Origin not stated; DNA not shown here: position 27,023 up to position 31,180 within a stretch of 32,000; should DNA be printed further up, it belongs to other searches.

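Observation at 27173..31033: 1286-aa FAD / 2x[4Fe-4S] / 2xCCG dehydrogenase with an unknown N-terminal domain and unknown substrate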

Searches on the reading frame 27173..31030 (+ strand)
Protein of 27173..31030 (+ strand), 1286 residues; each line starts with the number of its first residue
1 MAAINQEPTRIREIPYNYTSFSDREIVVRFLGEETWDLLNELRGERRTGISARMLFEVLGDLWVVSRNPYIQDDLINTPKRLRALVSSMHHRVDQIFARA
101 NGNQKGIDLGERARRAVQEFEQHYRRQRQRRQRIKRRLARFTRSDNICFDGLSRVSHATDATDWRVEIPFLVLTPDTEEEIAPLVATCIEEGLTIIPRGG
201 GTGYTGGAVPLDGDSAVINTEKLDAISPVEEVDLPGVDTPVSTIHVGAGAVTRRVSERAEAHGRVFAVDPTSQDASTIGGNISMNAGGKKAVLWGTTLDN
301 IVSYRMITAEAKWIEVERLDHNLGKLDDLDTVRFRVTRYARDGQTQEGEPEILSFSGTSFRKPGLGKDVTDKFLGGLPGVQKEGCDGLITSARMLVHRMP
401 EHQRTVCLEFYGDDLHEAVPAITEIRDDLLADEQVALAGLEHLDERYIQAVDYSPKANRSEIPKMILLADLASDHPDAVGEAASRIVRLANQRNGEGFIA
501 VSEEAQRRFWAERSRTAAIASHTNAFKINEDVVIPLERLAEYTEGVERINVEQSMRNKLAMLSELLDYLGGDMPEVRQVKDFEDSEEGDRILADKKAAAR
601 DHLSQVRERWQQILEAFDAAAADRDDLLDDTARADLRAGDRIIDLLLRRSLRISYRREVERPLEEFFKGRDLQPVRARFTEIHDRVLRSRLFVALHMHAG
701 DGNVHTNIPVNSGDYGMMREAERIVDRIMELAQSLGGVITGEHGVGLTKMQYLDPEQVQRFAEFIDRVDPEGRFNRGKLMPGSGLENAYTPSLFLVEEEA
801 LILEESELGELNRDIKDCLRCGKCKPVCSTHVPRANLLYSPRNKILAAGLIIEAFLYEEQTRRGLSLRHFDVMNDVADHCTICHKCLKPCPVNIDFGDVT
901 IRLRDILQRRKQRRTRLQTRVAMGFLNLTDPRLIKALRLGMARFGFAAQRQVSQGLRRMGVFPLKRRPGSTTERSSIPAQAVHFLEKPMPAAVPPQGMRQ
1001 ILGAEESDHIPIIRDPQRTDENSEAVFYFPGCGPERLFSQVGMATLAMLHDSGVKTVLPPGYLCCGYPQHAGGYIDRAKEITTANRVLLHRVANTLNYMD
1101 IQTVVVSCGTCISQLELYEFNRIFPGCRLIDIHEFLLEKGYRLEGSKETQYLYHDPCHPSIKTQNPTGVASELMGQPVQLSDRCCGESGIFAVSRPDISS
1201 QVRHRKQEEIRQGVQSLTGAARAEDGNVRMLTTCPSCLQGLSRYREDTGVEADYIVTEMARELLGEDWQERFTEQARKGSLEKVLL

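Call 3: search_protein_families(library=pfam, proteins=[window:27173-31030:+], max_evalue=0.01)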
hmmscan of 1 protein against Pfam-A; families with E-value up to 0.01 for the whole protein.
window:27173-31030:+ (1286 aa): 11 families
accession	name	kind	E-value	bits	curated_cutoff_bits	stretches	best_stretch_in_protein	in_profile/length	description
PF12447.13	DUF3683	-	1.6e-49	167.2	27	1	10-121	2-113/114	Protein of unknown function (DUF3683)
PF02913.24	FAD-oxidase_C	-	3.5e-31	109.2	21.2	2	684-779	149-248/248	FAD linked oxidases, C-terminal domain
PF01565.28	FAD_binding_4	-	1e-26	93.7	26.4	1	171-316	3-138/139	FAD binding domain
PF11880.13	DUF3400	-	1.5e-22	79.4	25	1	1242-1286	1-45/45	Domain of unknown function (DUF3400)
PF02754.22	CCG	-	1.5e-12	47.8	20.6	2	1026-1115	1-84/85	Cysteine-rich domain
PF13183.11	Fer4_8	-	9.1e-08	33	27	1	815-894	2-68/68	4Fe-4S dicluster domain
PF13534.11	Fer4_17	-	0.0001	23.2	22.2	0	810-832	38-60/61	4Fe-4S dicluster domain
PF13746.11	Fer4_18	-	0.0011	19.5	27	0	874-896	55-77/114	4Fe-4S dicluster domain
PF13237.11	Fer4_10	-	0.004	17.5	25.5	0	876-898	5-22/53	4Fe-4S dicluster domain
PF12838.12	Fer4_7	-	0.005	17.7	27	1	818-894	2-52/52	4Fe-4S dicluster domain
PF14697.11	Fer4_21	-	0.008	16.7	35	1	872-892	33-53/59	4Fe-4S dicluster domain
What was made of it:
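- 27173..31033 (+): Whole gene: 1286-aa DUF3683 / FAD / 2x[4Fe-4S] / 2xCCG / DUF3400 dehydrogenase. It is the ortholog of BPHYT_RS03150, HSERO_RS19500 and NMB0998. Pfam (call 3).
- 27200..27586 (+): N-terminal DUF3683 domain. It has an invariant motif, R12-x-x-P15-Y-N-Y-x-S20-x-x-D23, followed by an all-helical bundle (aa 23-138). Its role is unknown. Pfam PF12447, aa 10-121, E 1.6e-49 (call 3).
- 27683..28120 (+): FAD-binding domain of the PCMH/VAO type, with GGGTG at aa 199-203. Pfam PF01565, aa 171-316 (call 3).
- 29615..29854 (+): Ferredoxin-like module for two [4Fe-4S] clusters: C818/821/824/828 and C880/883/886/890-P. Pfam Fer4_8, aa 815-894 (call 3).
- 30248..30892 (+): Two CCG cysteine-rich domains of the GlcF/GlpC/HdrB type, with five invariant Cys each: C1032, C1064, C1065, C1108, C1111 and C1157, C1184, C1185, C1234, C1237. 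Pfam PF02754, two stretches (call 3).
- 30896..31030 (+): C-terminal DUF3400 (45 aa). Pfam PF11880, aa 1242-1286, E 1.5e-22 (call 3).
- On DUF3683 / FAD / Fe-S / CCG / DUF3400 oxidase family (BPHYT_RS03150, HSERO_RS19500, NMB0998): Pfam on the window protein (call 3).
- On HdrB/GlpC/GlcF-type CCG proteins: Pfam CCG in two stretches plus Fer4_8 (call 3).
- On SerA (NAD-dependent D-isomer 2-hydroxyacid dehydrogenase family): No such Pfam hit (call 3).
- Checked: Pfam hits (call 3):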

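Call 4: search_protein_families(library=ncbifam, proteins=[window:27173-31030:+], max_evalue=0.01)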
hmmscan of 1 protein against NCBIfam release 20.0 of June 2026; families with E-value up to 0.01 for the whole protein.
window:27173-31030:+ (1286 aa): 16 families
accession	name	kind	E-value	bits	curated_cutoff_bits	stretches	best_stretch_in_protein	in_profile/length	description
TIGR00387.1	glcD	equivalog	2.5e-54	184.7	567.9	3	172-316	1-136/413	glycolate oxidase subunit GlcD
NF008408.0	PRK11230.1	equivalog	1.4e-35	122.7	897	2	168-314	55-192/499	glycolate oxidase subunit GlcD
NF045670.1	quin_L_LdhH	equivalog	1.5e-24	86.3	800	1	813-1238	301-682/706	L-lactate dehydrogenase (quinone) large subunit LdhH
NF004898.0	PRK06259.1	equivalog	1.4e-22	80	385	1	1005-1212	243-446/488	fumarate reductase (CoM/CoB) subunit TfrB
NF008369.0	PRK11168.1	equivalog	1.3e-19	70.4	278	1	872-1191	52-340/401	anaerobic glycerol-3-phosphate dehydrogenase subunit C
NF049975.1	2HglutDHaseYdiJ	equivalog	4.5e-18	64.4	1350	1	138-410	22-292/1018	D-2-hydroxyglutarate dehydrogenase YdiJ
NF045663.1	diclust_near_Sec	equivalog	4.4e-12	44.9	530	1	1006-1211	404-604/759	pyridine nucleotide-disulfide oxidoreductase/dicluster-binding protein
NF008434.0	PRK11274.1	equivalog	1e-10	41.2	333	2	998-1213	139-372/409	glycolate oxidase subunit GlcF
TIGR03379.1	glycerol3P_GlpC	equivalog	2.7e-08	33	279.9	1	1021-1191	159-337/397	anaerobic glycerol-3-phosphate dehydrogenase subunit GlpC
NF045724.1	ferredox_TmcB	equivalog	5.9e-05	21.8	735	1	810-909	35-130/430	electron transfer complex ferredoxin TmcB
TIGR00384.1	dhsB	subfamily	0.00038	20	88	0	810-897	134-215/222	succinate dehydrogenase and fumarate reductase iron-sulfur protein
TIGR00273.1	TIGR00273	equivalog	0.0014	17.6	444.8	0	812-909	289-375/432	LutB/LldF family L-lactate oxidation iron-sulfur protein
TIGR01945.1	rnfC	subfamily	0.0023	16.5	245.95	0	812-835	398-421/435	RnfABCDGE type electron transport complex subunit C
NF009226.0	PRK12576.1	equivalog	0.0026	17.2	344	1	817-913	155-243/317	succinate dehydrogenase/fumarate reductase iron-sulfur subunit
NF053785.1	DcplphribOxDprE1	equivalog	0.0044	16.3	500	1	172-312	18-146/449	decaprenylphosphoryl-beta-D-ribose oxidase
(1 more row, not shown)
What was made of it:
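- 30248..30892 (+): NCBIfam partial hits to LdhH, TfrB, GlpC and GlcF (call 4).
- On Glycolate oxidase GlcDEF: GlcF NF008434 41 against 333 (call 4).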
